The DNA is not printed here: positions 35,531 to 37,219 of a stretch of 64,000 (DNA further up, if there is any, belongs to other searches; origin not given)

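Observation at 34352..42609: Flagellin-adjacent glycosylation island with a 1727-aa seven-module enzyme (CE4-GT2-TPR-GT2-GT4-GT2-TPR) under a sigma-54 promoter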

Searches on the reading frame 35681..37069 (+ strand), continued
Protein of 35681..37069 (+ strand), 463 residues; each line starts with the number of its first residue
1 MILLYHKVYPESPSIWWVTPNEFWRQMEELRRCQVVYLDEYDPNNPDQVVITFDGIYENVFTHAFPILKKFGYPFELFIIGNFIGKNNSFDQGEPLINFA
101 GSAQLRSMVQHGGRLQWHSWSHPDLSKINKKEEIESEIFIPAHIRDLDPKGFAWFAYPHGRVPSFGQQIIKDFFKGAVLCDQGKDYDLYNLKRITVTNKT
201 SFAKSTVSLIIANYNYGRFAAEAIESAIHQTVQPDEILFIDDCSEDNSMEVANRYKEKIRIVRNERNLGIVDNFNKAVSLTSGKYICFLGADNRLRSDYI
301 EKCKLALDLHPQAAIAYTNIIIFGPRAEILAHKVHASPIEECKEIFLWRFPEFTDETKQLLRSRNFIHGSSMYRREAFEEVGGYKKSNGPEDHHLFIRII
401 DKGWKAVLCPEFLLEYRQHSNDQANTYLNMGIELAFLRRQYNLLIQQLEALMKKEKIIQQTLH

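Call 66: find_related_loci(query=window:35681-37045:+, collection=metagenome_contigs, flank=10000)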
Query window:35681-37045:+ (455 aa) in metagenome_contigs; peptide patterns used: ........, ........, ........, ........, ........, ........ (x = any residue, [..] = any of these).
398 stretches matched a pattern; 16 encode a relative of the query (tblastn E <= 1e-3); 16 distinct loci.
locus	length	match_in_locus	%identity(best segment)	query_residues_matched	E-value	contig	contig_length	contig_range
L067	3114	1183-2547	74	1-455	0e+0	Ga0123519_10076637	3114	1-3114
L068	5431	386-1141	25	195-446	4e-15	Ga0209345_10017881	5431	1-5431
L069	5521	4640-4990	32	181-304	5e-15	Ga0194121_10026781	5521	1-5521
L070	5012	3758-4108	32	181-304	7e-15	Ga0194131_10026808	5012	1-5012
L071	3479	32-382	32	181-304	6e-15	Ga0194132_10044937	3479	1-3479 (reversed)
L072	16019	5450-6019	22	206-403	3e-10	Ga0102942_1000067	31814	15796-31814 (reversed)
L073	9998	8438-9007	22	206-403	3e-10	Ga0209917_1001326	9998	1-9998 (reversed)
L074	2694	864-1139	32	207-292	6e-8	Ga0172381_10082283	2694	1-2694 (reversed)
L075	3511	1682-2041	20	207-326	3e-7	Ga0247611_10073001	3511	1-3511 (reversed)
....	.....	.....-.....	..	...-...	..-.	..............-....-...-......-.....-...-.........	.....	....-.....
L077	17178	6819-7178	19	207-326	8e-7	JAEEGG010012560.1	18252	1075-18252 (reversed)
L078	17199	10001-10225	29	236-308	3e-6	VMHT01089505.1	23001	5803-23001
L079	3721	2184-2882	23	92-292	3e-6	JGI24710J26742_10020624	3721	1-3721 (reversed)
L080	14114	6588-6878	26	206-300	3e-5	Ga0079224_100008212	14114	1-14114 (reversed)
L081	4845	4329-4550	28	205-273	4e-5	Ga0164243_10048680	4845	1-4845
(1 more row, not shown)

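Call 77: search_protein_families(library=pfam, proteins=[L013:8108-9466:+, L016:8099-9427:+, L027:8017-9441:+, L033:7957-9447:+, L039:2048-3460:+, L044:8212-9477:+, L054:8248-9459:+, L055:8214-9473:+, L057:8020-9447:+, L060:8184-9458:+], max_evalue=0.001)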
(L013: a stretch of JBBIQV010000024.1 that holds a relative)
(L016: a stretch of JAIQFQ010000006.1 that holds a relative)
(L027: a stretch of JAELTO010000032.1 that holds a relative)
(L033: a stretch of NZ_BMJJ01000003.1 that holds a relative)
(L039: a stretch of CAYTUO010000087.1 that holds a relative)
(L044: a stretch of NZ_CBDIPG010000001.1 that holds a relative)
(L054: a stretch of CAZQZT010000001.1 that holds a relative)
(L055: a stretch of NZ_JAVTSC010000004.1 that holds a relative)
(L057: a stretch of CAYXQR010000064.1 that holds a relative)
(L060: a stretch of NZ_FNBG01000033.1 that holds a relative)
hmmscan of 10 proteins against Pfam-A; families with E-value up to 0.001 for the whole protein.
L013:8108-9466:+ (452 aa): 2 families
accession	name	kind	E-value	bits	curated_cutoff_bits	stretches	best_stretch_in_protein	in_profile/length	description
PF14524.12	Wzt_C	-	5e-29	101.6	30.4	1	303-426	4-130/143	Wzt C-terminal domain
PF00005.33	ABC_tran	-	2.8e-23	83.4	25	1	60-192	1-136/137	ABC transporter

L016:8099-9427:+ (442 aa): 3 families
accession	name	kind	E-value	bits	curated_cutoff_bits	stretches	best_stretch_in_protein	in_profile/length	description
PF00005.33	ABC_tran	-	9.4e-22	78.5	25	1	51-182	1-135/137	ABC transporter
PF14524.12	Wzt_C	-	1.6e-13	51.3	30.4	1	279-390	14-130/143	Wzt C-terminal domain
PF13304.12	AAA_21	-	1.6e-06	28.9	27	1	64-84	2-22/304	AAA domain, putative AbiEii toxin, Type IV TA system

L027:8017-9441:+ (474 aa): 6 families
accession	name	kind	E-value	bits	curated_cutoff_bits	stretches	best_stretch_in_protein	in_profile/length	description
PF00005.33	ABC_tran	-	2.9e-23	83.4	25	1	88-220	1-136/137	ABC transporter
PF14524.12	Wzt_C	-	4.9e-13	49.7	30.4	1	350-451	26-128/143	Wzt C-terminal domain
PF13304.12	AAA_21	-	3.2e-05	24.6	27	0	102-118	3-19/304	AAA domain, putative AbiEii toxin, Type IV TA system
PF13555.12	AAA_29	-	0.00019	21.5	27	1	94-126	18-50/61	P-loop containing region of AAA domain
PF13401.12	AAA_22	-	0.00023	21.9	27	1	103-254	10-128/130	AAA domain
PF13476.12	AAA_23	-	0.00047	21.3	27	1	99-122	20-43/201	AAA domain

L033:7957-9447:+ (496 aa): 5 families
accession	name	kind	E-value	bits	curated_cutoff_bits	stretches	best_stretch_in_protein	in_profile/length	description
PF00005.33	ABC_tran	-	9.1e-22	78.6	25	1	102-232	2-135/137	ABC transporter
PF14524.12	Wzt_C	-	4.8e-13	49.7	30.4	1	361-483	18-141/143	Wzt C-terminal domain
PF13555.12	AAA_29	-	0.0001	22.4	27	1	100-137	11-48/61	P-loop containing region of AAA domain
PF13304.12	AAA_21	-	0.00012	22.7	27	0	115-132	3-20/304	AAA domain, putative AbiEii toxin, Type IV TA system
PF02463.25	SMC_N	-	0.00047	20.1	40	0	106-131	20-44/220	RecF/RecN/SMC N terminal domain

L039:2048-3460:+ (470 aa): 6 families
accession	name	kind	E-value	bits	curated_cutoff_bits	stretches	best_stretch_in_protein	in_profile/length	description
PF14524.12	Wzt_C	-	1.3e-27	97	30.4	1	304-426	4-129/143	Wzt C-terminal domain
PF00005.33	ABC_tran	-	5.5e-22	79.3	25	1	53-185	1-136/137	ABC transporter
PF13476.12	AAA_23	-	9.1e-05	23.6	27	1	63-94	19-50/201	AAA domain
PF13555.12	AAA_29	-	0.00015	21.9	27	1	59-91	18-50/61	P-loop containing region of AAA domain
PF13304.12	AAA_21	-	0.00069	20.2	27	0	67-84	3-20/304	AAA domain, putative AbiEii toxin, Type IV TA system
PF03193.22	RsgA_GTPase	-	0.00077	19.8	30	0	63-96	106-139/174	RsgA GTPase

L044:8212-9477:+ (421 aa): 4 families
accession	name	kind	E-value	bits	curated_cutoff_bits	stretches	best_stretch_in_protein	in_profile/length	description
PF00005.33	ABC_tran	-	3.6e-23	83.1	25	1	65-196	1-135/137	ABC transporter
PF14524.12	Wzt_C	-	4.8e-12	46.5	30.4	1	277-394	2-132/143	Wzt C-terminal domain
PF13304.12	AAA_21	-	8.8e-06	26.4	27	0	79-107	3-37/304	AAA domain, putative AbiEii toxin, Type IV TA system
PF13555.12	AAA_29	-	0.00065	19.8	27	0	72-109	19-55/61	P-loop containing region of AAA domain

L054:8248-9459:+ (403 aa): 6 families
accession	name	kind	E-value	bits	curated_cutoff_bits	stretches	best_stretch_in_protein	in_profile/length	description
PF00005.33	ABC_tran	-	1.5e-22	81.1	25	1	46-177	1-135/137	ABC transporter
PF14524.12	Wzt_C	-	8.1e-12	45.8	30.4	1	263-393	6-140/143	Wzt C-terminal domain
PF13304.12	AAA_21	-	1.5e-06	29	27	1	58-100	1-43/304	AAA domain, putative AbiEii toxin, Type IV TA system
PF13476.12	AAA_23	-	0.00022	22.4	27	0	47-76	11-39/201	AAA domain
PF13175.12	AAA_15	-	0.00032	20.9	32.1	1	46-233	14-92/374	AAA ATPase domain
PF13555.12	AAA_29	-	0.00072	19.7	27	0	49-76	15-42/61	P-loop containing region of AAA domain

L055:8214-9473:+ (419 aa): 3 families
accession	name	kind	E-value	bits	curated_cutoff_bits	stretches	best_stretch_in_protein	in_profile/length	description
PF00005.33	ABC_tran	-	1.4e-20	74.7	25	1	65-196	1-135/137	ABC transporter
PF14524.12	Wzt_C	-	4.5e-06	27.1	30.4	1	277-394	2-133/143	Wzt C-terminal domain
PF13304.12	AAA_21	-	6.9e-05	23.5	27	1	79-98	3-22/304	AAA domain, putative AbiEii toxin, Type IV TA system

L057:8020-9447:+ (475 aa): 4 families
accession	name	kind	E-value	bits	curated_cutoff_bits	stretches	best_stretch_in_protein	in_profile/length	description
PF00005.33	ABC_tran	-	3.5e-22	79.9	25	1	88-220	1-136/137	ABC transporter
PF14524.12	Wzt_C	-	4.3e-13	49.9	30.4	1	334-450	9-127/143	Wzt C-terminal domain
PF13304.12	AAA_21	-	1e-05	26.2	27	0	102-118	3-19/304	AAA domain, putative AbiEii toxin, Type IV TA system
PF13555.12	AAA_29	-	0.00046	20.3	27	1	91-132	15-55/61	P-loop containing region of AAA domain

L060:8184-9458:+ (424 aa): 5 families
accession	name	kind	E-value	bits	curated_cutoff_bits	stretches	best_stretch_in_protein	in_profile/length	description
PF00005.33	ABC_tran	-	6.3e-26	92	25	1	45-177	1-136/137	ABC transporter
PF14524.12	Wzt_C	-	1.2e-24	87.3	30.4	1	279-406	2-132/143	Wzt C-terminal domain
PF13555.12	AAA_29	-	5.3e-05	23.3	27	1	45-85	12-51/61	P-loop containing region of AAA domain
PF13304.12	AAA_21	-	0.00024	21.7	27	1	57-80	1-24/304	AAA domain, putative AbiEii toxin, Type IV TA system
PF13476.12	AAA_23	-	0.0005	21.2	27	1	41-79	6-43/201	AAA domain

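Call 94: search_protein_representatives(protein=window:35681-37045:+)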
Query: 455 residues. Proteins with E-value up to 0.001 (for the whole library): 192902; up to 1e-10: 21503; up to 1e-30: 349. The best 150 are listed.
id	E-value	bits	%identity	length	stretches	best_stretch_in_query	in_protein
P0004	3.5e-217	737.9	44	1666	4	1-448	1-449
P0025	2.5e-202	688.9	47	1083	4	1-441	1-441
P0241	1.0e-200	683.6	65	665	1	1-451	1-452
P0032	4.9e-200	681.3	48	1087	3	1-446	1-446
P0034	1.5e-193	660.0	63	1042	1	1-451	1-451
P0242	3.8e-173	592.7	64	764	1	27-444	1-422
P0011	1.2e-158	544.8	46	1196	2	1-439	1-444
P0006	1.5e-157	541.3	47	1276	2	1-443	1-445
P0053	1.5e-156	538.0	46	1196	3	1-440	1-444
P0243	1.2e-155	535.0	53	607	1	1-444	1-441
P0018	1.6e-155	534.6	49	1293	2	1-442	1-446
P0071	2.5e-154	530.7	46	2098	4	1-441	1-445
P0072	5.4e-152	523.0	51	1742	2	1-451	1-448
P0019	1.5e-151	521.5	44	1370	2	1-439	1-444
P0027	8.6e-151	519.0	47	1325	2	1-444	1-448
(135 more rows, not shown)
